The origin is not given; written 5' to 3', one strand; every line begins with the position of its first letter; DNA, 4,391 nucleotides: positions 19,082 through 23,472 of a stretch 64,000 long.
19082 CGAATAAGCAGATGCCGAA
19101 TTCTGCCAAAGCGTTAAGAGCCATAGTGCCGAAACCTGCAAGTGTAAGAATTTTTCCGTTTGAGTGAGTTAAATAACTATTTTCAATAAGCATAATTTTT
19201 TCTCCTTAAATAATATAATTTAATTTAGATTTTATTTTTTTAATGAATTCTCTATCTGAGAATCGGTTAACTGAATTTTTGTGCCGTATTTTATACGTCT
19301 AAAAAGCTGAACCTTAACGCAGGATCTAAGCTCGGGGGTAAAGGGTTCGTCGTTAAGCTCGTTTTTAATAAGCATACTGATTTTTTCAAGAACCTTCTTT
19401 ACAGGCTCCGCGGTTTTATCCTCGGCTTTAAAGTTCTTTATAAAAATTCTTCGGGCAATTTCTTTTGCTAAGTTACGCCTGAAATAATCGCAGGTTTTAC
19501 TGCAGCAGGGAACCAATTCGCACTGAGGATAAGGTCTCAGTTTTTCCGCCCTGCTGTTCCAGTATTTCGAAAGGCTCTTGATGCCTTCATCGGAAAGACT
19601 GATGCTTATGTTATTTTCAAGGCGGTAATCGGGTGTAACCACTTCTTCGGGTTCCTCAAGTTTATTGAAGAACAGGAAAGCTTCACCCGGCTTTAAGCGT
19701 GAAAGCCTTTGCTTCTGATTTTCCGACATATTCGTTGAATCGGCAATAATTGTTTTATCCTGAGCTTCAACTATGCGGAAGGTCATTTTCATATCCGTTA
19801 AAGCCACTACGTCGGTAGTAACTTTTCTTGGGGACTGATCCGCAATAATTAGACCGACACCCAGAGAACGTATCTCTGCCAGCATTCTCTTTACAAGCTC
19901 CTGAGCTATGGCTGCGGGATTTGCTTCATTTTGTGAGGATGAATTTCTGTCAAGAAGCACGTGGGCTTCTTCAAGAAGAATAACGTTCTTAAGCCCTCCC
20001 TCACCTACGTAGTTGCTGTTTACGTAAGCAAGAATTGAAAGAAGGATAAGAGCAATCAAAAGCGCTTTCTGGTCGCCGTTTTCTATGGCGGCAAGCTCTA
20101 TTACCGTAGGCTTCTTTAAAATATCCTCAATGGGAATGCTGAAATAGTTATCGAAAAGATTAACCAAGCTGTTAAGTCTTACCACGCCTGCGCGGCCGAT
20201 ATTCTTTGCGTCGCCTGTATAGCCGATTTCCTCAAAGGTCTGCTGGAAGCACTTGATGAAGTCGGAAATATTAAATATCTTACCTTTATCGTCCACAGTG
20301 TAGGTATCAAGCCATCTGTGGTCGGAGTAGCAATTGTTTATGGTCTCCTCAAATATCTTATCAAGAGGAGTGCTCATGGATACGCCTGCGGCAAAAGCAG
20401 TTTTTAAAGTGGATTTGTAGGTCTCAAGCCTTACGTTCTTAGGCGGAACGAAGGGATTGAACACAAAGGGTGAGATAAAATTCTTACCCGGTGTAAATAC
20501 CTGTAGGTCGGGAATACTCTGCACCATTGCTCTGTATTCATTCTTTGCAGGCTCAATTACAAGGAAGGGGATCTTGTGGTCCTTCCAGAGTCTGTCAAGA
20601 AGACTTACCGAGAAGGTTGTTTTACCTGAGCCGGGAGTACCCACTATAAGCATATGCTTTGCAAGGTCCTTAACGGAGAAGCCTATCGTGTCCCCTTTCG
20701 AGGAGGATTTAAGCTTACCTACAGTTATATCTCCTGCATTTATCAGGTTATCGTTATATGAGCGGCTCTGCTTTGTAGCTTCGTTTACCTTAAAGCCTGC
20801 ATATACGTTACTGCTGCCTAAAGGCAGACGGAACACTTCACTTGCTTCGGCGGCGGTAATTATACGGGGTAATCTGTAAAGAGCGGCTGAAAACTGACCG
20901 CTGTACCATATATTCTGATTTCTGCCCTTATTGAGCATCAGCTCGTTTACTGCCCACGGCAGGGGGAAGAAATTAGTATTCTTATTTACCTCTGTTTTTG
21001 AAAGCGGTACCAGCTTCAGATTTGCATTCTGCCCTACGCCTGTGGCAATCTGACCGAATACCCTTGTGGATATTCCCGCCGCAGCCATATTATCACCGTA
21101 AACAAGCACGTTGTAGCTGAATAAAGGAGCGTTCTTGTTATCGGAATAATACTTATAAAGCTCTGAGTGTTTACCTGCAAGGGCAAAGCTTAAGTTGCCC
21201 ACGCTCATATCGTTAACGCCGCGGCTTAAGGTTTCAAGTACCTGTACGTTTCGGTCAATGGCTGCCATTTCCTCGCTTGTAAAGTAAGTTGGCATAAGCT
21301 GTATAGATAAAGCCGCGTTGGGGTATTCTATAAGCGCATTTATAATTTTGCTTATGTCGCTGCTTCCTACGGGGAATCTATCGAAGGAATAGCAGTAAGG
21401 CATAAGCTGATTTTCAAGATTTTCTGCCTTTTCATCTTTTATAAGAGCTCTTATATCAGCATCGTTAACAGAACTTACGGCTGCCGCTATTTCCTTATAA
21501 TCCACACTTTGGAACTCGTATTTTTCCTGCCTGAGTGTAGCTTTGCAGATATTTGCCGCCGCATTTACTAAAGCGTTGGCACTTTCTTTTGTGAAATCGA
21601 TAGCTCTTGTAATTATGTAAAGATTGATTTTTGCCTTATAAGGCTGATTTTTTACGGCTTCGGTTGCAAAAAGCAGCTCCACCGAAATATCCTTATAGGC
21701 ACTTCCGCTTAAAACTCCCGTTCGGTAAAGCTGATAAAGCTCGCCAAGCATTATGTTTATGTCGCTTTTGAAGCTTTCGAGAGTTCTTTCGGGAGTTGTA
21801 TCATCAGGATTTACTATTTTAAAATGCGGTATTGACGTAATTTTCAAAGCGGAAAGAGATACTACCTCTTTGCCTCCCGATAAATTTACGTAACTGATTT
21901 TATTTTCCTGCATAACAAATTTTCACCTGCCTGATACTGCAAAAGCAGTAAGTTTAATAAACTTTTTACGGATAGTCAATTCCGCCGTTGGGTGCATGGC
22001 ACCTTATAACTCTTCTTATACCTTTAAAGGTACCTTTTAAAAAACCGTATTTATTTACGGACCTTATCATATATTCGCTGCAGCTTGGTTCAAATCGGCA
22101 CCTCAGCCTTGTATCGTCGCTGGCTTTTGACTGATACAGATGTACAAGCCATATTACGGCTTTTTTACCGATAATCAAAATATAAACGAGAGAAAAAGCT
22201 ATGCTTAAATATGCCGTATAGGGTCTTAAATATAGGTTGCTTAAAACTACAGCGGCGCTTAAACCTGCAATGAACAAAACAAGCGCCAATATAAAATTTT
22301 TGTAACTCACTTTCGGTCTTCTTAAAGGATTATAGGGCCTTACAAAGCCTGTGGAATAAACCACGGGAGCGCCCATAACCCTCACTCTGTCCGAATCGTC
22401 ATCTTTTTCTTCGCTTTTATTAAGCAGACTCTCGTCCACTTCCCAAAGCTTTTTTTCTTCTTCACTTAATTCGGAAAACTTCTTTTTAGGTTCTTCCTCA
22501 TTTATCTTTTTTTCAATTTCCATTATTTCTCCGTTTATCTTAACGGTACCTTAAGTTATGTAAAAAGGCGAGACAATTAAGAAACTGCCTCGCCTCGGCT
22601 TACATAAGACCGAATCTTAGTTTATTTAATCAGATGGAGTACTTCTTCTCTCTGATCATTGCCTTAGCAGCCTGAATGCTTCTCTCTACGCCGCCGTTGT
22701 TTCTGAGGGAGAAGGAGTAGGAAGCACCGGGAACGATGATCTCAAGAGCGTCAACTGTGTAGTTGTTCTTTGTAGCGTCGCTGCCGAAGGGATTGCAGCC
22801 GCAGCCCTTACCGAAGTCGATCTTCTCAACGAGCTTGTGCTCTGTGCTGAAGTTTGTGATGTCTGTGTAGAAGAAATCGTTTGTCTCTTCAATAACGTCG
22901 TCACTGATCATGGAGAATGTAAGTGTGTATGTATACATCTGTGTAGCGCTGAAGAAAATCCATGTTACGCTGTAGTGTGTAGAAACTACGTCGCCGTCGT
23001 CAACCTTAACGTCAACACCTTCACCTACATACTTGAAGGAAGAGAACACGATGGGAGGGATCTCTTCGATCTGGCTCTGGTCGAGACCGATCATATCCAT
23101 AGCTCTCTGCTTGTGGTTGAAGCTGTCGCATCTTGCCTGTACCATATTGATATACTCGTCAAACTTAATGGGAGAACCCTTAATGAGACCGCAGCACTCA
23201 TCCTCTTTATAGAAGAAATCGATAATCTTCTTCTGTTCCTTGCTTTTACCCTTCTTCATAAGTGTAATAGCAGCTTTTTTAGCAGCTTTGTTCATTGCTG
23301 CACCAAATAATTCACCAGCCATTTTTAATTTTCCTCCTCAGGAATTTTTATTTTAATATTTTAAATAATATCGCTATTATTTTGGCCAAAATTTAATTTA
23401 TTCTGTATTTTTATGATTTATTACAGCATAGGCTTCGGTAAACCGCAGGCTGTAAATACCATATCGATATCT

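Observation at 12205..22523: Eleven-gene operon of unknowns: YidD fusion, HerA/FtsK-type ATPase, five paralogous 6-TM proteins, poly-acidic zincin, SPFH-SHOCT. Candidate undescribed membrane machine.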

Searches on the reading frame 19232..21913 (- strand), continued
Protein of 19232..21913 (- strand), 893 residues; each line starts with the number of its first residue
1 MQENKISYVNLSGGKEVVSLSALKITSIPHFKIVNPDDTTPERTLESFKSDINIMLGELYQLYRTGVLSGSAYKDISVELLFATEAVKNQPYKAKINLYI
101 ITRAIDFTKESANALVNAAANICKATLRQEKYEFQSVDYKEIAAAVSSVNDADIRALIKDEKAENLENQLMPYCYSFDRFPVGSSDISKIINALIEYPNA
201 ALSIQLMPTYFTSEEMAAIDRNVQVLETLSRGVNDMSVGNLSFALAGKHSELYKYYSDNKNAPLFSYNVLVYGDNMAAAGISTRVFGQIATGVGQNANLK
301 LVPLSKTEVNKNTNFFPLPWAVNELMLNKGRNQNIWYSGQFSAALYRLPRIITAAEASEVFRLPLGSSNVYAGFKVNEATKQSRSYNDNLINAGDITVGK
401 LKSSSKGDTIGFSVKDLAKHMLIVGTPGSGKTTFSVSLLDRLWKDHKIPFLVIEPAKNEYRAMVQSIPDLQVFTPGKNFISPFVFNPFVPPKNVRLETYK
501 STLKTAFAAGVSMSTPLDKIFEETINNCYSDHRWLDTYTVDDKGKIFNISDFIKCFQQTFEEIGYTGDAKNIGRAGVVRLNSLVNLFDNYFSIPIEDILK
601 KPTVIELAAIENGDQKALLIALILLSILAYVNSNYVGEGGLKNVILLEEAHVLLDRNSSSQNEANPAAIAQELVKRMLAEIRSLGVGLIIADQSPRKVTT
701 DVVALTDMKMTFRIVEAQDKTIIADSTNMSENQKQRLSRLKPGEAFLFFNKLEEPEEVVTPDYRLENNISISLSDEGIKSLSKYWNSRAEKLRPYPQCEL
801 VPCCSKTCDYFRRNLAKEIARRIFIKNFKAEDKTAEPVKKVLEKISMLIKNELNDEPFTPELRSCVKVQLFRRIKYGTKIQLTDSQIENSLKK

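Call 95: find_encoding_contigs(protein=P0002, flank=10000, max_places=2)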
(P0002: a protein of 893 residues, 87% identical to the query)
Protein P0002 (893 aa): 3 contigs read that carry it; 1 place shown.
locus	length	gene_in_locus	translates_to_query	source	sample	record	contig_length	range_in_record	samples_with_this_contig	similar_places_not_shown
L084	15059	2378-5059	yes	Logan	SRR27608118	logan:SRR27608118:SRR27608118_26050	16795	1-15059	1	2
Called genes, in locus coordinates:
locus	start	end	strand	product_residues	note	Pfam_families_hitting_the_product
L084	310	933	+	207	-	PF13432:TPR_16 (faint), PF07719:TPR_2 (faint), PF13431:TPR_17 (faint), PF14559:TPR_19 (faint), PF00515:TPR_1 (weak)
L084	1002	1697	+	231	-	-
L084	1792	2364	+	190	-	PF01809:YidD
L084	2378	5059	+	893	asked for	PF01935:DUF87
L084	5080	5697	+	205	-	-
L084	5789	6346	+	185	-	-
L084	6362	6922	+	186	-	-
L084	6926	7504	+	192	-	-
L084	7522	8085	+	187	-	-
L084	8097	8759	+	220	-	-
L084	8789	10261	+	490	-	-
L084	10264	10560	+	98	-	-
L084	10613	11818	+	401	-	PF13421:Band_7_1, PF09851:SHOCT (weak)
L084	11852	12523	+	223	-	-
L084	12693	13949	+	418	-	PF05193:Peptidase_M16_C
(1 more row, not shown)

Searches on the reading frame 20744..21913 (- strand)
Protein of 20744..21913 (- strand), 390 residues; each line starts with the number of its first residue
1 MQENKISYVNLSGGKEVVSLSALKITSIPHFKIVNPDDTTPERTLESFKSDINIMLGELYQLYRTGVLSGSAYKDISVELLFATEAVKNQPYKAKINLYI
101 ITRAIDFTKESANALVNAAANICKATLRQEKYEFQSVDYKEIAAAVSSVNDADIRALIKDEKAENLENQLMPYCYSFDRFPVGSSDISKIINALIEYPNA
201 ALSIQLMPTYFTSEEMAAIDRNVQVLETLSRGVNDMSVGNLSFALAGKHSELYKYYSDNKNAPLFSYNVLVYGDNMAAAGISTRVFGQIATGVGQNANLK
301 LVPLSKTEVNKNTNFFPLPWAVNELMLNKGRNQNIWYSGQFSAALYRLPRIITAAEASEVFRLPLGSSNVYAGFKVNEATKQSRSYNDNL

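Call 101: search_solved_structures(query=window:20744-21913:-, max_evalue=10)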
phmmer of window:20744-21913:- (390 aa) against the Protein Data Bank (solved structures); distinct sequences matched with E-value up to 10: 0.

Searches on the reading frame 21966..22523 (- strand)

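Call 3: search_protein_families(library=pfam, max_evalue=0.01, proteins=[window:21966-22523:-])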
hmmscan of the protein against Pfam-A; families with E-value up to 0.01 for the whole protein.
window:21966-22523:- (185 aa): 1 family
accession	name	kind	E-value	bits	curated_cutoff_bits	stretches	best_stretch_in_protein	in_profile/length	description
PF01809.23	YidD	-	4.5e-20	71.6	27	1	120-184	1-66/67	Putative membrane protein insertion efficiency factor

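Call 5: search_protein_families(library=padloc, max_evalue=0.01, proteins=[window:21966-22523:-])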
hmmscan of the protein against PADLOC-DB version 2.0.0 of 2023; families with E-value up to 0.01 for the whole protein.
window:21966-22523:- (185 aa): 0 families

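Call 6: search_protein_families(library=ncbifam, max_evalue=0.01, proteins=[window:21966-22523:-])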
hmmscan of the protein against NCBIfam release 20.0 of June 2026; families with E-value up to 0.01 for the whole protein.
window:21966-22523:- (185 aa): 1 family
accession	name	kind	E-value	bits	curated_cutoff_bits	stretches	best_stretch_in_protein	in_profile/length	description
TIGR00278.2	TIGR00278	equivalog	7.4e-18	64.2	40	1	120-179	1-60/64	membrane protein insertion efficiency factor YidD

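Call 7: search_protein_families(library=phrogs, max_evalue=0.01, proteins=[window:21966-22523:-])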
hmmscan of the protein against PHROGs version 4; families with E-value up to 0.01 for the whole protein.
window:21966-22523:- (185 aa): 0 families

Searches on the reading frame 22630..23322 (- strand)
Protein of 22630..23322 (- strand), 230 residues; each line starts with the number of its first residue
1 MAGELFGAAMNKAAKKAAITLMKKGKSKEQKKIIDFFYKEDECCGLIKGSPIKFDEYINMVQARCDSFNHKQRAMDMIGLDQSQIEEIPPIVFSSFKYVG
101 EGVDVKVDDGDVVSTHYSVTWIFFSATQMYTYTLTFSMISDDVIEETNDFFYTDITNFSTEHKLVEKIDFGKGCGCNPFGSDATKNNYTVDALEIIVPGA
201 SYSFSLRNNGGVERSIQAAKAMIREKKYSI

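Call 4: search_protein_families(library=pfam, max_evalue=0.01, proteins=[window:22630-23322:-])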
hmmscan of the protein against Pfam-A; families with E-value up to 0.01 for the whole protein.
window:22630-23322:- (230 aa): 0 families

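Call 5: search_protein_families(library=padloc, max_evalue=0.01, proteins=[window:22630-23322:-])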
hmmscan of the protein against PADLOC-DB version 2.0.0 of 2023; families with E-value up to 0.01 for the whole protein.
window:22630-23322:- (230 aa): 1 family
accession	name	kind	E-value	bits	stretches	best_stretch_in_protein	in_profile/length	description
PDLC02365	PycTM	-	0.0058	15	0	118-189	69-129/165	-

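Call 6: search_protein_families(library=ncbifam, max_evalue=0.01, proteins=[window:22630-23322:-])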
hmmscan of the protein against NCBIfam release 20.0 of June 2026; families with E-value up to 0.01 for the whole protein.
window:22630-23322:- (230 aa): 0 families

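Call 7: search_protein_families(library=phrogs, max_evalue=0.01, proteins=[window:22630-23322:-])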
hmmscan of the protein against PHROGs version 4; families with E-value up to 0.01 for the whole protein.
window:22630-23322:- (230 aa): 0 families

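Call 22: search_protein_families(library=pfam, alignment_id=A2, max_evalue=0.05)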
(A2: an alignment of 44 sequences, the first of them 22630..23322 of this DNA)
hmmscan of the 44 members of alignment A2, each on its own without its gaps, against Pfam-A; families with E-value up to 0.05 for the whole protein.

A. member 1, window:22630-23322:- (230 aa): 0 families

B. families by the number of members that match (of 44 scanned): 15 families
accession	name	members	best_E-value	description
PF13240.11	Zn_Ribbon_1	1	2.8e-07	zinc-ribbon domain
PF12773.13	DZR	1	6.3e-05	Double zinc ribbon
PF14803.11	Zn_ribbon_Nudix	1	0.00012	Nudix N-terminal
PF13248.11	Zn_ribbon_3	1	0.0011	zinc-ribbon domain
PF18917.5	LiaI-LiaF-like_TM1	1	0.0012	LiaI-LiaF-like transmembrane region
PF22570.1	LiaF-TM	1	0.01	LiaF transmembrane domain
PF15361.11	RIC3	1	0.013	Resistance to inhibitors of cholinesterase homologue 3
PF24460.1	DUF7575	1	0.013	Domain of unknown function (DUF7575)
PF13038.11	DUF3899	1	0.014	Domain of unknown function (DUF3899)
PF04932.20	Wzy_C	1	0.033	O-Antigen ligase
PF20882.2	Sos7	1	0.034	Kinetochore protein Sos7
PF23064.1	CUB_M02D8_5_5th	1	0.034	M02D8_5-like, fifth CUB domain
PF04246.17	RseC_MucC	1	0.038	Positive regulator of sigma(E), RseC/MucC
PF03348.21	Serinc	1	0.039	Serine incorporator (Serinc)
PF20990.2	DUF2207_C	1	0.045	Predicted membrane protein (DUF2207) C-terminal domain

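Call 23: search_solved_structures(query=A2, max_evalue=1)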
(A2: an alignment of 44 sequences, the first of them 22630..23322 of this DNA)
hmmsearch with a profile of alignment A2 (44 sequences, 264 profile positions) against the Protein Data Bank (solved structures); distinct sequences matched with E-value up to 1: 3.
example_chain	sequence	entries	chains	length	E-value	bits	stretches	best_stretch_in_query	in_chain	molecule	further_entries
9yg5_B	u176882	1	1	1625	0.51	13.1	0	167-210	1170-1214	Intermembrane lipid transfer protein VPS13A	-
2omu_A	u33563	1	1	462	0.7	12.6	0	109-166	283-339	Internalin-A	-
2omv_A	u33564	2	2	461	0.84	12.4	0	109-166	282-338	Internalin-A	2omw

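Call 47: find_homologous_proteins(query=A2, max_evalue=0.001)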
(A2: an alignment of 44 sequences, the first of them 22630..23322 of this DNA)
Query A2 (44 sequences) (230 aa, profile of the alignment): 138 proteins with E <= 0.001 among 8000 candidates; the best 120 are listed.
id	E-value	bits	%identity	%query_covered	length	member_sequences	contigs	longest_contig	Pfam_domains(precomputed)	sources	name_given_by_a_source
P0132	4.8e-79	284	40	89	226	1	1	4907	-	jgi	-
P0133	4.0e-76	274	37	92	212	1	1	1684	-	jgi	jgi:hypothetical protein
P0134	2.2e-74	268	51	100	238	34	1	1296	-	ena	-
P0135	8.5e-74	267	37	92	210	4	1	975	-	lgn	-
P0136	1.0e-71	260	90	86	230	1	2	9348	-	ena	-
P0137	2.4e-70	255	50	97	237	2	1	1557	-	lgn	-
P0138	3.8e-70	255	48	99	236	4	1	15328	-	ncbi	-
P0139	2.7e-69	252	94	100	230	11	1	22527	-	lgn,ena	-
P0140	5.3e-69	251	76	100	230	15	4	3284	-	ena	-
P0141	8.2e-69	250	57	96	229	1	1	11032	-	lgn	-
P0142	2.3e-68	249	48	97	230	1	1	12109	-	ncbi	-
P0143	2.7e-68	248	51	99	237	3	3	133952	-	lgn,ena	-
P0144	4.0e-68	248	53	98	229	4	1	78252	-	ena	-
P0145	5.8e-68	247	58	90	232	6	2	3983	-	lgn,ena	-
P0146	1.3e-67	246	50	99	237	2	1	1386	-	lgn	-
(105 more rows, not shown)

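Call 60: predict_structure(alignment_id=A7)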
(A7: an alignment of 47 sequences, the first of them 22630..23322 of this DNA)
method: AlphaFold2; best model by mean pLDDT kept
length: 230 residues; sequences in the alignment: 47
mean_pLDDT: 85.8   pTM: 0.82
mean pLDDT of the five models: 85.8, 85.3, 81.8, 81.1, 81.0
residues with pLDDT >= 90: 136; 70-90: 60; 50-70: 21; < 50: 13
segments of 3 or more residues with pLDDT < 50: 1-8, 43-47
pLDDT, mean of each block of 10 residues (from residue 1): 43 85 96 90 53 93 97 94 81 93 90 96 92 97 96 93 89 61 85 94 85 86 86
secondary structure, 60 per line:
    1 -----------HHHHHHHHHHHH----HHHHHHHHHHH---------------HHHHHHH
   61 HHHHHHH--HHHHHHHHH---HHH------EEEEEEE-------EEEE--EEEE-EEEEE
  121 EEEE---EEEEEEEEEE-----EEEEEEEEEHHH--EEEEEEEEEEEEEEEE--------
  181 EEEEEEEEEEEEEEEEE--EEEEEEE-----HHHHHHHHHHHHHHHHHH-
elements in order: H12-23 H28-38 H54-67 H70-78 E91-97 E105-108 E111-114 E116-124 E128-137 E143-151 E157-172 E181-197 E200-206 H212-229

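Call 64: fold_search(model_id=the predicted structure, library=pdb)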
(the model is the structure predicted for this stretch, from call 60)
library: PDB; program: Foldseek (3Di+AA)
matches with E <= 10: 814; with E <= 0.001: 0
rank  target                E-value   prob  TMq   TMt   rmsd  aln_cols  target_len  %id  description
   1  8bk2_B                1.0e-02  0.63  0.19  0.25  18.1       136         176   10  X-ray structure of meningococcal factor H binding protein variant 2 in complex with a specific and bactericidal human  (released 2023-11-22)
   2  4xh9_D                8.3e-02  0.84  0.25  0.18  11.0       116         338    9  CRYSTAL STRUCTURE OF HUMAN RHOA IN COMPLEX WITH DH/PH FRAGMENT OF THE GUANINE NUCLEOTIDE EXCHANGE FACTOR NET1 (released 2015-01-14)
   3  8bk2_A                8.3e-02  0.51  0.21  0.26  18.3       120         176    9  X-ray structure of meningococcal factor H binding protein variant 2 in complex with a specific and bactericidal human  (released 2023-11-22)
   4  1qaf_B                8.3e-02  0.11  0.13  0.05  17.4       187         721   14  THE ACTIVE SITE BASE CONTROLS COFACTOR REACTIVITY IN ESCHERICHIA COLI AMINE OXIDASE : X-RAY CRYSTALLOGRAPHIC STUDIES W (released 1999-08-23)
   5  8bk2_C                1.2e-01  0.14  0.15  0.19  16.5       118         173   13  X-ray structure of meningococcal factor H binding protein variant 2 in complex with a specific and bactericidal human  (released 2023-11-22)
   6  1qak_B                1.8e-01  0.09  0.13  0.05  17.2       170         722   14  THE ACTIVE SITE BASE CONTROLS COFACTOR REACTIVITY IN ESCHERICHIA COLI AMINE OXIDASE : X-RAY CRYSTALLOGRAPHIC STUDIES W (released 1999-08-24)
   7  4z3t_A                1.8e-01  0.06  0.11  0.10  17.6       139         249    8  Meningococcal Factor H binding protein mutant L130R/G133D (released 2015-11-04)
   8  3peg                  2.2e-01  0.84  0.27  0.26   9.3       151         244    9  Crystal structure of Neurofibromins Sec14-PH module containing a patient derived duplication (TD) (released 2010-12-08)
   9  7r03_B                2.3e-01  0.54  0.23  0.03   9.2       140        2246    9  Neurofibromin occluded conformation (released 2022-03-30)
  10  7u6f_B4               2.8e-01  0.44  0.15  0.18   9.8        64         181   14  Mouse retromer (VPS26/VPS35/VPS29) heterotrimers (released 2022-10-12)
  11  1xtd                  2.8e-01  0.07  0.12  0.18  18.3       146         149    9  Structural Analysis of Leishmania mexicana eukaryotic initiation factor 5a (released 2004-10-26)
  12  4y94_A                2.9e-01  0.66  0.28  0.39  10.3       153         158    8  Crystal structure of the PH-TH module of Bruton's tyrosine kinase bound to inositol hexakisphosphate (released 2015-03-18)
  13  5bw0_G                2.9e-01  0.09  0.15  0.20  20.9       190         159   11  The crystal structure of minor pseudopilin binary complex of XcpV and XcpW from the Type 2 secretion system of Pseudom (released 2016-07-20)
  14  7r04_B                3.1e-01  0.72  0.27  0.03   9.3       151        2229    8  Neurofibromin in open conformation (released 2022-03-30)
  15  4aym_D                3.1e-01  0.06  0.13  0.12  17.9       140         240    8  Structure of a complex between CCPs 6 and 7 of Human Complement Factor H and Neisseria meningitidis FHbp Variant 3 P10 (released 2012-11-07)
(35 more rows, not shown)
